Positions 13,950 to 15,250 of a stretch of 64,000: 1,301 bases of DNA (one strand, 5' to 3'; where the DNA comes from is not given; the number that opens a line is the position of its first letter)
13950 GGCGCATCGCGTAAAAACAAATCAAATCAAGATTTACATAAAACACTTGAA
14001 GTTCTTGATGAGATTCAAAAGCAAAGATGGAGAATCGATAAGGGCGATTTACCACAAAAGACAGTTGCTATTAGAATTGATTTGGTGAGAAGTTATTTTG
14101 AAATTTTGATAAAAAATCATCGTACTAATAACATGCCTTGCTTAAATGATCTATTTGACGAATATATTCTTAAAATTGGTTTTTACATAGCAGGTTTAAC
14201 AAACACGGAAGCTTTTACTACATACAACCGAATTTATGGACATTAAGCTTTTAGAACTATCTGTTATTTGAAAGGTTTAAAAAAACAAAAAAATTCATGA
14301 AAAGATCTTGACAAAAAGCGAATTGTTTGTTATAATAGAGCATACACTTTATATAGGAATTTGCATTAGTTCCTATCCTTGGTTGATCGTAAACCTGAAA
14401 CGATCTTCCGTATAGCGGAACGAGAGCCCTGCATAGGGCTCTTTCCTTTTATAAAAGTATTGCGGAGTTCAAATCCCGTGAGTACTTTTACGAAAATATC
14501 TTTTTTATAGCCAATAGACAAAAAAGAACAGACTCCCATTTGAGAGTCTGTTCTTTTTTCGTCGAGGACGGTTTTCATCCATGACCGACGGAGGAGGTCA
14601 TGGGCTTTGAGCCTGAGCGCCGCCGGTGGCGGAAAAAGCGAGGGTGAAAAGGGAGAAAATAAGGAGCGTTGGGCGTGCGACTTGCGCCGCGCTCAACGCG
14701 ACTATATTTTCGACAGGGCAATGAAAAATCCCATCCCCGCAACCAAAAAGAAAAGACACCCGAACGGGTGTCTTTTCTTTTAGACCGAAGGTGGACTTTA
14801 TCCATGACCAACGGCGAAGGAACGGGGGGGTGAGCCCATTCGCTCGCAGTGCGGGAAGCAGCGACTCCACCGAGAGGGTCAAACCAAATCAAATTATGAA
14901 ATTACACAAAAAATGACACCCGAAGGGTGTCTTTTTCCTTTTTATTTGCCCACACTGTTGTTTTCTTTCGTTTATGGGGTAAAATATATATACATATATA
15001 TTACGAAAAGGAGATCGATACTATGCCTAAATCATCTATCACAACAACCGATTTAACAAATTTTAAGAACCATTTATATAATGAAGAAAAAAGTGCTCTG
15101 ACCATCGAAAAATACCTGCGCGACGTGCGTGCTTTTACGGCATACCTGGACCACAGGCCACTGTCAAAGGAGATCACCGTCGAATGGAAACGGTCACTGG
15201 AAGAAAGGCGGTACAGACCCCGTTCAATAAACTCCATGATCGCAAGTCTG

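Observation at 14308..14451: Orphan perfect promoter driving a ~105-nt four-hairpin RNA with no ORF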

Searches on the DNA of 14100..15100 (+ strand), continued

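Call 98: search_with_rna_model(model_id=R1, sources=[L036, L037, L038, L039, L040, L041, L042, L043, L044, L045, L046, L047, L048, L049, L050, L051, L052, L053, L054, L055, L056, L057, L058, L059, L060, L061, L062, L063, L064, L065, L066, L067, L068, L069, L070, L071, L072, L073, L074, L075, L076, L077, L078, L079, L080, L081, L082, L083, L084, L085, L086, L087, L088, L089, L090, L091, L092, L093, L094, L095, L096, L097, L098, L099, L100, L101, L102, L103, L104, L105, L106, L107, L108, L109, L110, L111, L112, L113, L114, L115], max_evalue=0.1)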
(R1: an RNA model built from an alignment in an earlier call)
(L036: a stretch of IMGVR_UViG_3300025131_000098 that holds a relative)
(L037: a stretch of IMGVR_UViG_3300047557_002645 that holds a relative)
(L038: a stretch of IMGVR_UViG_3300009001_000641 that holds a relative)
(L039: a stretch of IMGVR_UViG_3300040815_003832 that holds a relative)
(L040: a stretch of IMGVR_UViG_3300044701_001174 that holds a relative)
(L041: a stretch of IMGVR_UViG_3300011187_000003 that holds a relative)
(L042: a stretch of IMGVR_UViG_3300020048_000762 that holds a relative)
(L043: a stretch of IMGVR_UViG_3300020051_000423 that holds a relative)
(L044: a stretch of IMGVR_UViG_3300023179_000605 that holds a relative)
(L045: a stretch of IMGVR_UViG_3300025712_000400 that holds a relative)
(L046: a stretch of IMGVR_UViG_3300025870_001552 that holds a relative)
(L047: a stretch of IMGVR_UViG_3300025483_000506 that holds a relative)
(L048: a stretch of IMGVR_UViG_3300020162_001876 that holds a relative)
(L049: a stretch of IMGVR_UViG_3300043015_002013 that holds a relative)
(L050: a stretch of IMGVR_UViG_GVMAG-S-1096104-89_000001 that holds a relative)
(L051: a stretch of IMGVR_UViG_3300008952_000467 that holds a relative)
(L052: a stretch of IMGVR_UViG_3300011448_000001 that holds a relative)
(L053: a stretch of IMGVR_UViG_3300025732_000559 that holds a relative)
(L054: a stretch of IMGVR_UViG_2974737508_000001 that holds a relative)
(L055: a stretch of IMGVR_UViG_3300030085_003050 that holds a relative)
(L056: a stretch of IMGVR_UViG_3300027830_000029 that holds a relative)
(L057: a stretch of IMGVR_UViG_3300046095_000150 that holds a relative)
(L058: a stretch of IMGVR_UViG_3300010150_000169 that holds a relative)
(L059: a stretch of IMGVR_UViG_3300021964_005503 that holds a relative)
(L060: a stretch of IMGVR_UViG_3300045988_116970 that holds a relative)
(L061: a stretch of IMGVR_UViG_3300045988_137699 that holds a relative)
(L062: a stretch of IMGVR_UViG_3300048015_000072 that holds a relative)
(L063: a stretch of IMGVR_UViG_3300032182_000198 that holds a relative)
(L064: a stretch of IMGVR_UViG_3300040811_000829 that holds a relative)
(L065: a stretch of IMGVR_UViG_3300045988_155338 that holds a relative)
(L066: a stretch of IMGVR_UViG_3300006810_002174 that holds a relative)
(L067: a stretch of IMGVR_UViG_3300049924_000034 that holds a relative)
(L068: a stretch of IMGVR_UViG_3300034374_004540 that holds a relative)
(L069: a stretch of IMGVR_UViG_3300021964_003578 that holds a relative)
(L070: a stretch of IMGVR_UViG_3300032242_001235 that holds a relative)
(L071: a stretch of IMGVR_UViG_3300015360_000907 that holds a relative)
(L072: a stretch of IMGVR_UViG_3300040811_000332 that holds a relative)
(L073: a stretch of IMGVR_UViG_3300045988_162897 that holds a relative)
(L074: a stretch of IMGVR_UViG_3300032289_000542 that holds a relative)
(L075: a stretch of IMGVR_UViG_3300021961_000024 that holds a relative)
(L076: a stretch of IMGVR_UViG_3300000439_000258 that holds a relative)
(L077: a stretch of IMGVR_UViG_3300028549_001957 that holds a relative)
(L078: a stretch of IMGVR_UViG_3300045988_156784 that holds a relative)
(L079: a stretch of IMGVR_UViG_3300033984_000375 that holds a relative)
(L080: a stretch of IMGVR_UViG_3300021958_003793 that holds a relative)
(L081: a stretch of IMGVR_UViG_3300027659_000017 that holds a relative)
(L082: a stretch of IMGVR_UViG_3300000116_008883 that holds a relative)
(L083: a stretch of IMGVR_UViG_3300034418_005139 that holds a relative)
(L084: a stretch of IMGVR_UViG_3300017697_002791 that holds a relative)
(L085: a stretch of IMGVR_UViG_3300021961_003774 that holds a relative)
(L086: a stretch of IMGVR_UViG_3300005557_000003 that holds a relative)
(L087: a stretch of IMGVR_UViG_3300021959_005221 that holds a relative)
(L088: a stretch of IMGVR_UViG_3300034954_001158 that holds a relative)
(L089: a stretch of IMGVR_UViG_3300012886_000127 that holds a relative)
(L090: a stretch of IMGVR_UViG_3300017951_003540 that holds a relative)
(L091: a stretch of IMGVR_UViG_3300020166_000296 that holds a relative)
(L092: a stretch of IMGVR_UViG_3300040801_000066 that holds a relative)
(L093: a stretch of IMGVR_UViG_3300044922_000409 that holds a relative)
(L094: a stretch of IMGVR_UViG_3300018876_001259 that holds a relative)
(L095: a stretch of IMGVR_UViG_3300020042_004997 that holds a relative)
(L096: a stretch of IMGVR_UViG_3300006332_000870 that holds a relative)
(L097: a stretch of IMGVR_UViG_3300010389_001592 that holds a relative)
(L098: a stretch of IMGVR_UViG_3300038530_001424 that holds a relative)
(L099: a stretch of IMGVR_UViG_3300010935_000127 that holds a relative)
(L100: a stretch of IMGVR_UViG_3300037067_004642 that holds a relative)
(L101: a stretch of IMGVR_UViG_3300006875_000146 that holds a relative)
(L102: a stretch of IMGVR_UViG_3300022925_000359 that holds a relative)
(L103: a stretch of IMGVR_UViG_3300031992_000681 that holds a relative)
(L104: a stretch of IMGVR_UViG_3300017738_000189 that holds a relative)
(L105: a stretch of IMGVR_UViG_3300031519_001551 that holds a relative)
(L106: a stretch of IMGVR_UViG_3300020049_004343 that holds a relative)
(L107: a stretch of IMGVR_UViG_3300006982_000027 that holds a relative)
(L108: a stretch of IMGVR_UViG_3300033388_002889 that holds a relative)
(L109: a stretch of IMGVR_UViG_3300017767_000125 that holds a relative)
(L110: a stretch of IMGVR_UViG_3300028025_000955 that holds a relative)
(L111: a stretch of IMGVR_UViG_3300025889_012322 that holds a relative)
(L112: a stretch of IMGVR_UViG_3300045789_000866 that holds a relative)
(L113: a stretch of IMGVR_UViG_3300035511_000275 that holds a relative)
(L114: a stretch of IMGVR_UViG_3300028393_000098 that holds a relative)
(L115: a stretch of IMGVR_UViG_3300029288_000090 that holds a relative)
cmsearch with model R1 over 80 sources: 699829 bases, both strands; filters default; matches with E-value up to 0.1: 1.
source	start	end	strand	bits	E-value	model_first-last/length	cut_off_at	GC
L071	3576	3668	+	20.2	0.085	1-108/108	no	0.37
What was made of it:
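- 700 kb of unrelated viral DNA gives at most 20 bits (call 98).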
